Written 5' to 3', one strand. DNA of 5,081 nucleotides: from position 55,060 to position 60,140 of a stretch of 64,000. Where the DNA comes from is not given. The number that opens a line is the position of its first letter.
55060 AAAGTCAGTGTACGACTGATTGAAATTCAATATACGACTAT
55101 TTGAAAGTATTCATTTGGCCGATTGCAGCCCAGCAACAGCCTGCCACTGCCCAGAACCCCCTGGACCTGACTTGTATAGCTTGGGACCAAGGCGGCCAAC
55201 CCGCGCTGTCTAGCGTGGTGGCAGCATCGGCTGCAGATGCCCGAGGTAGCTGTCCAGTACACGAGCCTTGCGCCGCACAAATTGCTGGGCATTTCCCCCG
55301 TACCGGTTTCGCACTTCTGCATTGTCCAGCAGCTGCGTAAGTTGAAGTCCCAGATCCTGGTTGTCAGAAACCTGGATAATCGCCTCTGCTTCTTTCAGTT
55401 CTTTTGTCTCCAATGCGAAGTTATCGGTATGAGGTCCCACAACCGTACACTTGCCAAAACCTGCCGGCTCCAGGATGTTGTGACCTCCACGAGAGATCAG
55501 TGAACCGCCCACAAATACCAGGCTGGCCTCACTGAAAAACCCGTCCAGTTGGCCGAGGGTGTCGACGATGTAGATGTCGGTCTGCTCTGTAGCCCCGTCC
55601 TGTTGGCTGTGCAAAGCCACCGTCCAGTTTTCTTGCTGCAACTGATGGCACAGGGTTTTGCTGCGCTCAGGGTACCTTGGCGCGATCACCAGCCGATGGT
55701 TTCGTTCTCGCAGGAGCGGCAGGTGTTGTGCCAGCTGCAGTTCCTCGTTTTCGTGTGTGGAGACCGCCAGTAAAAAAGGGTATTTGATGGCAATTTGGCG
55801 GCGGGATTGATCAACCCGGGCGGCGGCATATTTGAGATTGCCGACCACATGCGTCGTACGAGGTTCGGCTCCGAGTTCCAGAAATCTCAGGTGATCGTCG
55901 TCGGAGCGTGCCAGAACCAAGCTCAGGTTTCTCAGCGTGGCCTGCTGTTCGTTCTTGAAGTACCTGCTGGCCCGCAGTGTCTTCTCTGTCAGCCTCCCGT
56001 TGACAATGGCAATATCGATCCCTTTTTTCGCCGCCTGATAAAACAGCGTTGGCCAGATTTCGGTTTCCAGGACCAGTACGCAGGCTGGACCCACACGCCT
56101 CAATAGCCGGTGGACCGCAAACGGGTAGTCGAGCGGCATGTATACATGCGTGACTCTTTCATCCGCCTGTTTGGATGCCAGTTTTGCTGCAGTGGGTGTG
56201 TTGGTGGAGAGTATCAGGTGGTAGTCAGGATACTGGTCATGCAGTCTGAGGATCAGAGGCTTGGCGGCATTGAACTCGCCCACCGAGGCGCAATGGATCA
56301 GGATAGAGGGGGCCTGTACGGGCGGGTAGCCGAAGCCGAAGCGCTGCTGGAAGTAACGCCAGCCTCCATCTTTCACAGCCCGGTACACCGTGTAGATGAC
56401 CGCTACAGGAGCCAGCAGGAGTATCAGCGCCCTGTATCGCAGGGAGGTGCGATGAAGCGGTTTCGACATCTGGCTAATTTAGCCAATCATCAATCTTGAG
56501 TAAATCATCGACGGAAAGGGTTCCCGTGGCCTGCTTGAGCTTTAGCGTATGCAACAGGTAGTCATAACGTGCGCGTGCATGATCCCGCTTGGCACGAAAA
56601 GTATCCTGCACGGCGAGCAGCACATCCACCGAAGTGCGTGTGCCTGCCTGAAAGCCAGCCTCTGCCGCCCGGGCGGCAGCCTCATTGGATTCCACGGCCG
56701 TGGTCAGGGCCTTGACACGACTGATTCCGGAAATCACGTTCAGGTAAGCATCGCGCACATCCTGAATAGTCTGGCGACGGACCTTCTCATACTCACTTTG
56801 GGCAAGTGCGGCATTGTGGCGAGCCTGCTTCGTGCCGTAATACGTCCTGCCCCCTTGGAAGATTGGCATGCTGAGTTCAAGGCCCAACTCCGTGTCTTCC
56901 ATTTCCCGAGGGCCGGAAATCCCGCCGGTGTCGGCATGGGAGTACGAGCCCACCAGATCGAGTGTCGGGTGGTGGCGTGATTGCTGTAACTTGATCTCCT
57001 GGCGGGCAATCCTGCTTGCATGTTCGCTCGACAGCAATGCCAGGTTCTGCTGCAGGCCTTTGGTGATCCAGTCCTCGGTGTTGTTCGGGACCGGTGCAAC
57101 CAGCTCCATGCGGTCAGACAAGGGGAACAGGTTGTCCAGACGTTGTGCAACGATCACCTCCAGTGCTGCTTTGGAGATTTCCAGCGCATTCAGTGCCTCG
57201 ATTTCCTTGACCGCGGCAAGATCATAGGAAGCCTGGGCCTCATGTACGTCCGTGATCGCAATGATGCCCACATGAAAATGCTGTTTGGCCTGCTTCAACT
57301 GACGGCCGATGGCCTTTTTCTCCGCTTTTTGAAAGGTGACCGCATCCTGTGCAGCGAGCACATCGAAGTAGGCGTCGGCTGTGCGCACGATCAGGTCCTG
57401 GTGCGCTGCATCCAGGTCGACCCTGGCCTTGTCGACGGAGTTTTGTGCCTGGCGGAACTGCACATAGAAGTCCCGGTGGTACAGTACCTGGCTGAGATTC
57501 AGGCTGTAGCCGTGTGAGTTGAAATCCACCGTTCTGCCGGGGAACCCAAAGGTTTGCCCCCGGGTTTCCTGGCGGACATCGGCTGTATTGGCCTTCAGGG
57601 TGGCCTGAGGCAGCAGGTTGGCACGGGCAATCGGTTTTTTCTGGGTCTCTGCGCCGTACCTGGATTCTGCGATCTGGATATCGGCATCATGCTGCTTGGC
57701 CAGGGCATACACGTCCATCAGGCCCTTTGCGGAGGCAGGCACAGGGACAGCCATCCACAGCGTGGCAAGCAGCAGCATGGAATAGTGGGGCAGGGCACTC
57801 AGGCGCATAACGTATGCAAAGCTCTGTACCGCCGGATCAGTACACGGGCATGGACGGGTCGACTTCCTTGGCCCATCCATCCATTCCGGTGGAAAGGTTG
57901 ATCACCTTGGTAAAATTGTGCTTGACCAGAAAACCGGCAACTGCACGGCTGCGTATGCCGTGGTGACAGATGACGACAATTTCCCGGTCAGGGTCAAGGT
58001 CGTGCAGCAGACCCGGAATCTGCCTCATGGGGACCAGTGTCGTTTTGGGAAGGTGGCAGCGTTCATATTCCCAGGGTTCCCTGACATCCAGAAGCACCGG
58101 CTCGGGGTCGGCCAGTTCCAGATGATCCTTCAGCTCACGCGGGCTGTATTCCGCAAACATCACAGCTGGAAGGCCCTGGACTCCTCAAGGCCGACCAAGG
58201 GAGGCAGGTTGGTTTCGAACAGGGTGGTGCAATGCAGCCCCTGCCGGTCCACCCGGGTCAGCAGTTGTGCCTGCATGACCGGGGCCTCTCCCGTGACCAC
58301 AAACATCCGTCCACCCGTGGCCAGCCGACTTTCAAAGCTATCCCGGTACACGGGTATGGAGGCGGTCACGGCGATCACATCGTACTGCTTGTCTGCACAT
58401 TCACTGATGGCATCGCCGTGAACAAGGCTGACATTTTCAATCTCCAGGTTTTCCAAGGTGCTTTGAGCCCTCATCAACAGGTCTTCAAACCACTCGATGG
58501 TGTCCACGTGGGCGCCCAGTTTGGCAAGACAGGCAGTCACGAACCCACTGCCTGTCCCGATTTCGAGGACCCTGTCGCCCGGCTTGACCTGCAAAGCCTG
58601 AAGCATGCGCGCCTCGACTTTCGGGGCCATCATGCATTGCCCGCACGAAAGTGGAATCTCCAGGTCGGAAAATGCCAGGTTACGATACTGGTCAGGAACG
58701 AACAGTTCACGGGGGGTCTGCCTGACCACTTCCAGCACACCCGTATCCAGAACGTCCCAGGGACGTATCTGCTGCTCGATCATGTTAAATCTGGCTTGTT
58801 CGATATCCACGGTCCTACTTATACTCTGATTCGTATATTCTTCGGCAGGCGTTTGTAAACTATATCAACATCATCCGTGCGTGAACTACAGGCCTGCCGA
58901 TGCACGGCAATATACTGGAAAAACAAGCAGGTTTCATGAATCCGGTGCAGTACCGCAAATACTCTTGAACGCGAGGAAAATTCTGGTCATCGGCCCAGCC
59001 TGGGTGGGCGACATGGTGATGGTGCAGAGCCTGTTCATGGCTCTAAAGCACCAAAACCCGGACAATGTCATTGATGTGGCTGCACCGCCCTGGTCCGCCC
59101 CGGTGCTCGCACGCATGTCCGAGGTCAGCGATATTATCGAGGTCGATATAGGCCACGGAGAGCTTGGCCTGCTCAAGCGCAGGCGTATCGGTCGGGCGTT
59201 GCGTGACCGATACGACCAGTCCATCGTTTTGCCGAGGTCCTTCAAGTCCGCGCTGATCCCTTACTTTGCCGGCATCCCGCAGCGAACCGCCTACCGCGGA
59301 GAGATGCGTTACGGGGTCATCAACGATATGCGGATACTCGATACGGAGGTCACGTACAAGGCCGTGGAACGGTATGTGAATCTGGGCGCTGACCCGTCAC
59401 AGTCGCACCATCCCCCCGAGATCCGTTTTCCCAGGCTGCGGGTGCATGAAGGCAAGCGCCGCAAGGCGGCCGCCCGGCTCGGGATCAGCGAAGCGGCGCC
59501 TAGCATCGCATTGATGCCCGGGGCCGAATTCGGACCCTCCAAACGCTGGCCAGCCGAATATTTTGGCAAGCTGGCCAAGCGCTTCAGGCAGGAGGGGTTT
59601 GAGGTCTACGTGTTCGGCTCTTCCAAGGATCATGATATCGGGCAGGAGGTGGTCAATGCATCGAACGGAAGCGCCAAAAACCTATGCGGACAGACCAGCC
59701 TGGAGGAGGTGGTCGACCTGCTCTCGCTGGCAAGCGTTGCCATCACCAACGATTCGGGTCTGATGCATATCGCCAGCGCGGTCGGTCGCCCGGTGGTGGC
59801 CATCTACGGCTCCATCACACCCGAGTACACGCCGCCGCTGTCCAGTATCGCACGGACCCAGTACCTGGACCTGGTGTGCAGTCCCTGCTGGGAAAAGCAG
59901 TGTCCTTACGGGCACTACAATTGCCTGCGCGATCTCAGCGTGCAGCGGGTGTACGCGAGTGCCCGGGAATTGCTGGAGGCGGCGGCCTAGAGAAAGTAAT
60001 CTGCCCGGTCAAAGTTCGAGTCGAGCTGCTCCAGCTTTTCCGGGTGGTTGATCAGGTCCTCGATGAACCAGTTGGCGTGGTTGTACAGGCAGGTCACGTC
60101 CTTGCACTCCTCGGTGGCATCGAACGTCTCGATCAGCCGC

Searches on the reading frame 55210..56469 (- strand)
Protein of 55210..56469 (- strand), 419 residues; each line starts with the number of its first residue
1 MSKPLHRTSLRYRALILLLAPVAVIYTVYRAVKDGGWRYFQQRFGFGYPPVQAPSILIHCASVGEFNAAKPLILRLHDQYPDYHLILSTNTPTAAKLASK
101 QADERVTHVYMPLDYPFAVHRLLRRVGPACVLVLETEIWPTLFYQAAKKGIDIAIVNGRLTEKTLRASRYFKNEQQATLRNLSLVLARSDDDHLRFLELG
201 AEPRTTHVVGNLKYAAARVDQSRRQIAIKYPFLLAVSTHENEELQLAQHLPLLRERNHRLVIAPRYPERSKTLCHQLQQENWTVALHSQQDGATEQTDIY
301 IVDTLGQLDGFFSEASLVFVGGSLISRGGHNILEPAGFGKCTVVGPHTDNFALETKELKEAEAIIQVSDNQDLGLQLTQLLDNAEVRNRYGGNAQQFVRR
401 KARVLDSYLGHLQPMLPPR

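Call 28: search_protein_families(library=pfam, proteins=[window:55210-56469:-])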
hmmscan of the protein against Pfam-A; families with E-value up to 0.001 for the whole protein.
window:55210-56469:- (419 aa): 1 family
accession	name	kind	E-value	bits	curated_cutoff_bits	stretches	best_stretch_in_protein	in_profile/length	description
PF04413.22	Glycos_transf_N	-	6.4e-55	185.9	23.9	1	40-215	3-178/179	3-Deoxy-D-manno-octulosonic-acid transferase (kdotransferase)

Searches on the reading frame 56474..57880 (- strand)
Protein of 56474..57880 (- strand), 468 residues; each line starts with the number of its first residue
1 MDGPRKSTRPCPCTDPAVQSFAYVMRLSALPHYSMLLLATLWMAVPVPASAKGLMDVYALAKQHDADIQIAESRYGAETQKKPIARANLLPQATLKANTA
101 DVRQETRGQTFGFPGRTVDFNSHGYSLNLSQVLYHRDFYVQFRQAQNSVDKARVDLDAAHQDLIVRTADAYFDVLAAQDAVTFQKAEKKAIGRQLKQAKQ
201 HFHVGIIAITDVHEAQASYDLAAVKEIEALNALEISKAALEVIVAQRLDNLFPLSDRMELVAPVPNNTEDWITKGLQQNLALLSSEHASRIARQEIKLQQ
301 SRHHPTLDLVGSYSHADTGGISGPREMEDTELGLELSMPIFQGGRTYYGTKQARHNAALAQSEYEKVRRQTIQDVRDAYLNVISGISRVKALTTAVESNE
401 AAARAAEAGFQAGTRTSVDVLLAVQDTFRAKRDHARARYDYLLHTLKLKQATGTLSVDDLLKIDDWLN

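Call 28: search_protein_families(library=pfam, proteins=[window:56474-57880:-])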
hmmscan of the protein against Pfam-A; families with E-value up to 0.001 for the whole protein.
window:56474-57880:- (468 aa): 1 family
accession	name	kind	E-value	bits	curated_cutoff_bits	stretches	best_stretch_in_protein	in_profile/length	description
PF02321.23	OEP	-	1.1e-62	211.6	22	2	269-453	2-187/187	Outer membrane efflux protein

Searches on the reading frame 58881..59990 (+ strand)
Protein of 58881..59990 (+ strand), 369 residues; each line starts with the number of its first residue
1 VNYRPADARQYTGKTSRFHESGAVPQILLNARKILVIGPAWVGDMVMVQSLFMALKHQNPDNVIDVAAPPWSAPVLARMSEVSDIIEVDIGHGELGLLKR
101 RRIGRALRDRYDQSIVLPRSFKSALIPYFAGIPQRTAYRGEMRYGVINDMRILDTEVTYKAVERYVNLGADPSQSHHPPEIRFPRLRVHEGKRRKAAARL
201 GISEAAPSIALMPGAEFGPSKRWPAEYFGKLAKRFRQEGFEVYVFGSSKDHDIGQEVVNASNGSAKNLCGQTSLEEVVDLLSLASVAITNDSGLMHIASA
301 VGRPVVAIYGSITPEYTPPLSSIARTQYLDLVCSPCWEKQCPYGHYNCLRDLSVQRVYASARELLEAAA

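Call 28: search_protein_families(library=pfam, proteins=[window:58881-59990:+])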
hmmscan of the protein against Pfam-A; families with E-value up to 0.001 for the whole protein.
window:58881-59990:+ (369 aa): 1 family
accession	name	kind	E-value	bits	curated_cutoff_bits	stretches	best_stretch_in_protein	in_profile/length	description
PF01075.23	Glyco_transf_9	-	7.5e-60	202.7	22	1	100-346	1-246/247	Glycosyltransferase family 9 (heptosyltransferase)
